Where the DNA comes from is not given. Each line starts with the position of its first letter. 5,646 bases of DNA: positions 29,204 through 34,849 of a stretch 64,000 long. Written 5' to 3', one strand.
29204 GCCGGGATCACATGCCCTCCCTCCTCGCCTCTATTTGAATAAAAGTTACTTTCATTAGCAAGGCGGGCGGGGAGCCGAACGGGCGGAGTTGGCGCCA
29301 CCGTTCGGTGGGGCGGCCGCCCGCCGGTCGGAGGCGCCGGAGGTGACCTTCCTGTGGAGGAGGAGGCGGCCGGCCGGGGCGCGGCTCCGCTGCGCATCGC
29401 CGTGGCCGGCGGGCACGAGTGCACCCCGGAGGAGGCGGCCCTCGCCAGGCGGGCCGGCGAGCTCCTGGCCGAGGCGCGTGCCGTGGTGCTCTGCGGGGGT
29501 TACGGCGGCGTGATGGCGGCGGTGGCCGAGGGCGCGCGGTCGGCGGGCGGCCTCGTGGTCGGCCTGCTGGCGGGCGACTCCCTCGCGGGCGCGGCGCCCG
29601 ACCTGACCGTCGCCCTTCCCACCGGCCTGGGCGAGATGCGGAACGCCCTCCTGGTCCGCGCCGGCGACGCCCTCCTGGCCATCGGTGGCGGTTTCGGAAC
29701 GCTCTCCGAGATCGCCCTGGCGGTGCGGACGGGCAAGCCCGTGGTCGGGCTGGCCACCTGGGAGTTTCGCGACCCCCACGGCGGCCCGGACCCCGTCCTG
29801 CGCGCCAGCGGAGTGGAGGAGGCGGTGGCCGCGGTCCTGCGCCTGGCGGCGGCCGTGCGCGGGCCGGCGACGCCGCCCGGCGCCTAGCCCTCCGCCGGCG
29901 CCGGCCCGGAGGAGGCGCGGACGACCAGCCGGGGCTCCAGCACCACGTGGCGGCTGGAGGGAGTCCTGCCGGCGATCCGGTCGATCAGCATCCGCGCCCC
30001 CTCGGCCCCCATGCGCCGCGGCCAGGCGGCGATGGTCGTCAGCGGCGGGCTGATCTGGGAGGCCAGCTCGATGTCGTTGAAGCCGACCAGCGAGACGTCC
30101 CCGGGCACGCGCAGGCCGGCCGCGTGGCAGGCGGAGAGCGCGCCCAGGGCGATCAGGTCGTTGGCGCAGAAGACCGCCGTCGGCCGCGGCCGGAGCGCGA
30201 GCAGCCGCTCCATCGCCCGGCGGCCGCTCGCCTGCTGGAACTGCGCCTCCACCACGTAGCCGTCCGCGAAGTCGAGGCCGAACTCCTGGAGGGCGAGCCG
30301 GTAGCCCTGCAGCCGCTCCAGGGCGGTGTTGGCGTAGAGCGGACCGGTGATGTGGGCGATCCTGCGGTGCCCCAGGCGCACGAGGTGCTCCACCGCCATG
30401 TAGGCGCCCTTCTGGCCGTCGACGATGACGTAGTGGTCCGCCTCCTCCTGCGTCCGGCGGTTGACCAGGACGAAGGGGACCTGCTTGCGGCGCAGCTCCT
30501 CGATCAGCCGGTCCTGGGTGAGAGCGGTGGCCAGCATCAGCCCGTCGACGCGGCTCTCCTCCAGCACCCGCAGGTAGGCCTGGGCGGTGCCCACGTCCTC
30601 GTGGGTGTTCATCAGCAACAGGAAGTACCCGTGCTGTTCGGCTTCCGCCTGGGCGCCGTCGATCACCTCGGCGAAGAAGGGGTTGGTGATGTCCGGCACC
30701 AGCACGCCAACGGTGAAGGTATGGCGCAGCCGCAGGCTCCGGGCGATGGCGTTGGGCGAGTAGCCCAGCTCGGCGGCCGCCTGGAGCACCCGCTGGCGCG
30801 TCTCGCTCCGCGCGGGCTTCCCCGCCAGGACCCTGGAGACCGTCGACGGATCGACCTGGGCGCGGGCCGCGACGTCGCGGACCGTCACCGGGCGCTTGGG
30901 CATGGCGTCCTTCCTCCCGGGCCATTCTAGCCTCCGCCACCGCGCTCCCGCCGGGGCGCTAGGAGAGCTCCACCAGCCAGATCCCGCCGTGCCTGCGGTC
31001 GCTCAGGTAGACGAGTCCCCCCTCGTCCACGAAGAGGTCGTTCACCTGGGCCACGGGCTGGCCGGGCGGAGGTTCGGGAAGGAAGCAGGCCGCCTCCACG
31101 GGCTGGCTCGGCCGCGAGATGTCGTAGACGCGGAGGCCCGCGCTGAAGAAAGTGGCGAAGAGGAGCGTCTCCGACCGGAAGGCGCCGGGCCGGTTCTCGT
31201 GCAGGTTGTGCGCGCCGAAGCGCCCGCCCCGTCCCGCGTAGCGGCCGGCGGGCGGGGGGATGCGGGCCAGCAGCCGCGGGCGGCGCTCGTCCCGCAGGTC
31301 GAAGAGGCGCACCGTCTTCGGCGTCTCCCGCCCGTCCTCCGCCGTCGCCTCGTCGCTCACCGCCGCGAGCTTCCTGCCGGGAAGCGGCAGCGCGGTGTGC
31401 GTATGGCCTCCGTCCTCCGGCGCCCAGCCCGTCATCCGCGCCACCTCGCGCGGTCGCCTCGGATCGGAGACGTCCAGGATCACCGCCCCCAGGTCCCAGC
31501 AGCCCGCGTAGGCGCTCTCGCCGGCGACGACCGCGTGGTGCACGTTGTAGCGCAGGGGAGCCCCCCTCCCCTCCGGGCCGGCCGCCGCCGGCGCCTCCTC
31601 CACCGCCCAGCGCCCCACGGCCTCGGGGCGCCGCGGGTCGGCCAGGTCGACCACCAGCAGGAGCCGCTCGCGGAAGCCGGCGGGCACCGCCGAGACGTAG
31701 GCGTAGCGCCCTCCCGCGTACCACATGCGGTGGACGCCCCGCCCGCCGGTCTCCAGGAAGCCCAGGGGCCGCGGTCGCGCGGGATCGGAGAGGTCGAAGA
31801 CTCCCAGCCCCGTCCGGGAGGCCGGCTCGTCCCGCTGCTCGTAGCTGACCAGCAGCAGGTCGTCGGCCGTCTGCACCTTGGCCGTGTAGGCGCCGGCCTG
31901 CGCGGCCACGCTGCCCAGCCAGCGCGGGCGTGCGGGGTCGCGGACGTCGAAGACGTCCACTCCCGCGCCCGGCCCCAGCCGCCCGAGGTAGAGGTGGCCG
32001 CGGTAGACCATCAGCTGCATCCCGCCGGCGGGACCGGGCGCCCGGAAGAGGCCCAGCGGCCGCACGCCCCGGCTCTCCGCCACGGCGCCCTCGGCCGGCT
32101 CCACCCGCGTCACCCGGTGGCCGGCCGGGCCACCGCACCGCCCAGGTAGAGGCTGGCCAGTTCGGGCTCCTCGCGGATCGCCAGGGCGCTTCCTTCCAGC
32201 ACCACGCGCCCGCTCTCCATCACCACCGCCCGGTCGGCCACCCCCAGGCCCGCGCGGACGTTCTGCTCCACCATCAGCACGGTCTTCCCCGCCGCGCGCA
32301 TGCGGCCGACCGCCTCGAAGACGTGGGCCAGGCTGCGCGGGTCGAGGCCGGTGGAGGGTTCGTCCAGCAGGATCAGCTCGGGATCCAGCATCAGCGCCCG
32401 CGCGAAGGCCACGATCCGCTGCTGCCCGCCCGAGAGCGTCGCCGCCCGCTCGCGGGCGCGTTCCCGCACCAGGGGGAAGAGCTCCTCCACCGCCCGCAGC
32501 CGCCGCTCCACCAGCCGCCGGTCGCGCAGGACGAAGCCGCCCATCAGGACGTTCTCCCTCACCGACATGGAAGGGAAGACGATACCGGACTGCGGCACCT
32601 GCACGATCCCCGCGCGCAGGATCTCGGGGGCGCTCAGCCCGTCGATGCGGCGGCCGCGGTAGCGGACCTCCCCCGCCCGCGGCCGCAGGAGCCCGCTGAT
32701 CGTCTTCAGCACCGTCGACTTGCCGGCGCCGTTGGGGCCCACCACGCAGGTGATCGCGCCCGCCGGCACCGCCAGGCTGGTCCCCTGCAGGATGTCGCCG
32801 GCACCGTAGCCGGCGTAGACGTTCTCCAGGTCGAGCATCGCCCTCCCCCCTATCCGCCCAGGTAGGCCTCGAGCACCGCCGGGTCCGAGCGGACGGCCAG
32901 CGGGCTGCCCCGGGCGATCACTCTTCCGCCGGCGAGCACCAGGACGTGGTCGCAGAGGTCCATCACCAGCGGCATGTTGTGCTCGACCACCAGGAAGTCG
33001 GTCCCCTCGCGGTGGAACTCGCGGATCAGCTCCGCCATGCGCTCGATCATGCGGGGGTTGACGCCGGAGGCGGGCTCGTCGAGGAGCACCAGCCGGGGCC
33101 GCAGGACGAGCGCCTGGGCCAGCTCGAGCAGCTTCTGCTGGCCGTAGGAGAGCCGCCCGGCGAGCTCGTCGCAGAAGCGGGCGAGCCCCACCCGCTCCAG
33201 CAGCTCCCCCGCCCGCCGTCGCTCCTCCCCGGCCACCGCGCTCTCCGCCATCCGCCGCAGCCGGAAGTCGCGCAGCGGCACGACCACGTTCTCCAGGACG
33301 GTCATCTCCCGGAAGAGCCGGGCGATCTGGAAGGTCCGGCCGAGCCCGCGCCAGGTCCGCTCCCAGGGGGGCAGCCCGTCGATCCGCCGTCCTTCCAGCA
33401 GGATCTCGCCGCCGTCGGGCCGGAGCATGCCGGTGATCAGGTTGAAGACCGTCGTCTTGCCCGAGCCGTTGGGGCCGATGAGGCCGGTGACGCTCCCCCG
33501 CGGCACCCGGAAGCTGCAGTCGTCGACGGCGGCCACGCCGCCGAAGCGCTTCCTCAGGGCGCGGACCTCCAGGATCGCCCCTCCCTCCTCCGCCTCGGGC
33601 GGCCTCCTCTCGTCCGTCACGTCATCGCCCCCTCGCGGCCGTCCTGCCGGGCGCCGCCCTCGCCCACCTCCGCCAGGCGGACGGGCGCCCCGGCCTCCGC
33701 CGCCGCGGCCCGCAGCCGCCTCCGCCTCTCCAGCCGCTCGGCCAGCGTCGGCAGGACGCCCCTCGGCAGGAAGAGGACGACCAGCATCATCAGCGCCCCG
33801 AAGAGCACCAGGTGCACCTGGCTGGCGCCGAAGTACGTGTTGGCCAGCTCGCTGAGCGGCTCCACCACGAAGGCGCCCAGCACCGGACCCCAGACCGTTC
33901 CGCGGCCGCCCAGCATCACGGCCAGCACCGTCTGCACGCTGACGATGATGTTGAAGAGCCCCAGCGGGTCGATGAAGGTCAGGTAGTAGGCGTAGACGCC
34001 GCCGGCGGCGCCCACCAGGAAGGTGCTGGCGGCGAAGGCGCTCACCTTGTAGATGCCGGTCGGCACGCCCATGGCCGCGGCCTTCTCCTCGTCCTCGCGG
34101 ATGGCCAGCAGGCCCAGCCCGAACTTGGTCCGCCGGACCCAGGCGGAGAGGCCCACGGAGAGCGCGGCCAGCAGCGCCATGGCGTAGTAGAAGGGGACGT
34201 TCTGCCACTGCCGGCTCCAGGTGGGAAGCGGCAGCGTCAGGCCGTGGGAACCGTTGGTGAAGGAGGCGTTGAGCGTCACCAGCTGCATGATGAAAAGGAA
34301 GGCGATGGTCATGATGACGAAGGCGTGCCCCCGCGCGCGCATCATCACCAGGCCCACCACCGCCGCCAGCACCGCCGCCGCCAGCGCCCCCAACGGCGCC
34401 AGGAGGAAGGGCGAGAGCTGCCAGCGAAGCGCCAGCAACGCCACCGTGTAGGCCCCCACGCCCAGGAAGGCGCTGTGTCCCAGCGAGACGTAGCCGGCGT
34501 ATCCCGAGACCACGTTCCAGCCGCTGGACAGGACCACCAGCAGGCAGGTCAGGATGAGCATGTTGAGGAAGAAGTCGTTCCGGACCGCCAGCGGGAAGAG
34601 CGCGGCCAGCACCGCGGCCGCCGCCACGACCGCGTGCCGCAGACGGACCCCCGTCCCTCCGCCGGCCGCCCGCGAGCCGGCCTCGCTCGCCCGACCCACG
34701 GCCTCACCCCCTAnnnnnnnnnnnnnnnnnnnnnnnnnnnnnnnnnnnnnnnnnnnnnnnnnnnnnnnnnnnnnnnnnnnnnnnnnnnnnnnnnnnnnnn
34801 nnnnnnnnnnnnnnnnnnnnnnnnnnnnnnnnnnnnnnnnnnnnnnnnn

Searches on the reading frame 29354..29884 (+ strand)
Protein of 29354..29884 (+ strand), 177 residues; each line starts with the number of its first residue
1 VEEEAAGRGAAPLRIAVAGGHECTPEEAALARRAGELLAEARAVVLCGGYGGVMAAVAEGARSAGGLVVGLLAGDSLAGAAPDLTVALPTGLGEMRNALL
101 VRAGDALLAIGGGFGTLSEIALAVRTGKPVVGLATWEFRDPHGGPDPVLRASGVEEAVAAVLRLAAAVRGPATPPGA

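Call 10: search_protein_families(library=pfam, proteins=[window:29354-29884:+], max_evalue=0.001)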
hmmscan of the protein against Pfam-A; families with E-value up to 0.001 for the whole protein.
window:29354-29884:+ (177 aa): 2 families
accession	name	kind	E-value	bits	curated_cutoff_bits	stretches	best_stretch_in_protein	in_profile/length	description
PF18306.6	LDcluster4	-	2.7e-37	128.1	26.3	1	14-134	3-124/151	SLOG cluster4 family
PF03641.19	Lysine_decarbox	-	1e-06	29.4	27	1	54-120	1-69/131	Possible lysine decarboxylase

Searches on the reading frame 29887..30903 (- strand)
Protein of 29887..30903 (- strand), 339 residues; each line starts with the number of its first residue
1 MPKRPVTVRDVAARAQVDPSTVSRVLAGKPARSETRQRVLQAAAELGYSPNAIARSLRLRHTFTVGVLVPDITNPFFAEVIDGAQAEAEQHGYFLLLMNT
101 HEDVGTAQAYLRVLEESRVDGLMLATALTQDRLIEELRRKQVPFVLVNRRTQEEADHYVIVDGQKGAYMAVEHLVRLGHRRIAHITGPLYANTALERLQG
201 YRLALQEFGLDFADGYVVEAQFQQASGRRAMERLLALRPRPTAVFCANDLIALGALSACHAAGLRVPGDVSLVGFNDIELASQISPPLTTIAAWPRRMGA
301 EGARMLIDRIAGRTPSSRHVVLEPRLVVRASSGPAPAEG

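Call 10: search_protein_families(library=pfam, proteins=[window:29887-30903:-], max_evalue=0.001)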
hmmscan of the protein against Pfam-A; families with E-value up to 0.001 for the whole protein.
window:29887-30903:- (339 aa): 7 families
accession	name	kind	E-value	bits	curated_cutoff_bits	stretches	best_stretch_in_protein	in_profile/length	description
PF13377.12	Peripla_BP_3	-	5.2e-44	150.7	26.5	1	171-332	1-167/167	Periplasmic binding protein-like domain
PF00532.27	Peripla_BP_1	-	9.9e-41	140.5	22.2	1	64-318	3-269/281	Periplasmic binding proteins and sugar binding domain of LacI family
PF13407.12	Peripla_BP_4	-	2.7e-22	80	35.1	1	65-280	1-223/258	Periplasmic binding protein domain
PF00356.27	LacI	-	2.3e-12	47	27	1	7-51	1-46/46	Bacterial regulatory proteins, lacI family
PF13560.12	HTH_31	-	0.00019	22.1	27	0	6-34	15-44/64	Helix-turn-helix domain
PF13936.12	HTH_38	-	0.00046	20.3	27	0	8-26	23-41/44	Helix-turn-helix domain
PF13384.12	HTH_23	-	0.00091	19.4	24.6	0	31-58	2-28/50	Homeodomain-like domain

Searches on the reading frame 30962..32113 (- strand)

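Call 10: search_protein_families(library=pfam, proteins=[window:30962-32113:-], max_evalue=0.001)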
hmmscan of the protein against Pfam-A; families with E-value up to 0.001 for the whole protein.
window:30962-32113:- (384 aa): 1 family
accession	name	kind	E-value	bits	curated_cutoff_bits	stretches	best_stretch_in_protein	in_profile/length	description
PF08309.17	LVIVD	-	1.2e-08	34.6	20.2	0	195-226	8-39/42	LVIVD repeat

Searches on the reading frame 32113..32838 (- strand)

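Call 10: search_protein_families(library=pfam, proteins=[window:32113-32838:-], max_evalue=0.001)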
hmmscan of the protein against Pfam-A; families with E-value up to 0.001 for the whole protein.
window:32113-32838:- (242 aa): 5 families
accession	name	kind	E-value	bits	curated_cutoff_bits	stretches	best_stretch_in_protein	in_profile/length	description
PF00005.33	ABC_tran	-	4.9e-31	108.6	25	1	17-162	1-136/137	ABC transporter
PF13304.12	AAA_21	-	3.2e-14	54.2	27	2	29-74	1-45/304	AAA domain, putative AbiEii toxin, Type IV TA system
PF02463.25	SMC_N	-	1.3e-05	25.2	40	0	28-51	25-48/220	RecF/RecN/SMC N terminal domain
PF13555.12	AAA_29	-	4.9e-05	23.4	27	1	25-59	20-53/61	P-loop containing region of AAA domain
PF13476.12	AAA_23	-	0.00058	21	27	1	29-49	21-41/201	AAA domain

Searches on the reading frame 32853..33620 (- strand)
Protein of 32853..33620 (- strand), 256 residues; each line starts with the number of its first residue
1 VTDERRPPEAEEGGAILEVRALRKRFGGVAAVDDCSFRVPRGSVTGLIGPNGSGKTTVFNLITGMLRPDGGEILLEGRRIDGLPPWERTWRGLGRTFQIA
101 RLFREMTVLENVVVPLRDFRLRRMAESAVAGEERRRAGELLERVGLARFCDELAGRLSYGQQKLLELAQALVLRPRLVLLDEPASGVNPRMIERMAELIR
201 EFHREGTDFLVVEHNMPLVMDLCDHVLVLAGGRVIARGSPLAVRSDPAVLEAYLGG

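Call 10: search_protein_families(library=pfam, proteins=[window:32853-33620:-], max_evalue=0.001)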
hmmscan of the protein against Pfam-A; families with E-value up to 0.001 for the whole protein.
window:32853-33620:- (256 aa): 5 families
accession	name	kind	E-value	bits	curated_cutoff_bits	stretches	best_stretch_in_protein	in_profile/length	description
PF00005.33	ABC_tran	-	1.6e-32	113.4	25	1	33-184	2-136/137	ABC transporter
PF13304.12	AAA_21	-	4e-18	67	27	2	117-221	166-304/304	AAA domain, putative AbiEii toxin, Type IV TA system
PF12399.14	BCA_ABC_TP_C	-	1.8e-09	37.5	25.5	1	233-256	1-24/27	Branched-chain amino acid ATP-binding cassette transporter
PF02463.25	SMC_N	-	1.8e-06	28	40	0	43-62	25-44/220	RecF/RecN/SMC N terminal domain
PF13476.12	AAA_23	-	0.00073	20.7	27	0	42-66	19-43/201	AAA domain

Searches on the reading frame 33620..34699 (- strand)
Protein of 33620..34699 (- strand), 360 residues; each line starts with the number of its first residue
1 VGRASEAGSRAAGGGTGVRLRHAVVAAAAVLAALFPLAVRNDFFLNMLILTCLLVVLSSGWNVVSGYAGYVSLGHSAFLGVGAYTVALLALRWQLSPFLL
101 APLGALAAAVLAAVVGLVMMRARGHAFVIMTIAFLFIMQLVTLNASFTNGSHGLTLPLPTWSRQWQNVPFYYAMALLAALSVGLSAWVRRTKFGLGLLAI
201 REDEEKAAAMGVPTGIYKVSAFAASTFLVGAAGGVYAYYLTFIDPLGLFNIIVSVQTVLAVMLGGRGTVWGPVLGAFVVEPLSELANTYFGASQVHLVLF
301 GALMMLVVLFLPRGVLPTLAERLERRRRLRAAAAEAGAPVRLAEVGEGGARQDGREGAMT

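Call 10: search_protein_families(library=pfam, proteins=[window:33620-34699:-], max_evalue=0.001)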
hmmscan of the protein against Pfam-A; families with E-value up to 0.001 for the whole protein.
window:33620-34699:- (360 aa): 1 family
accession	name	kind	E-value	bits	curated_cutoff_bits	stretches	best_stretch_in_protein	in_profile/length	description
PF02653.21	BPD_transp_2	-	8.4e-40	137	26.8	1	44-308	2-269/269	Branched-chain amino acid transport system / permease component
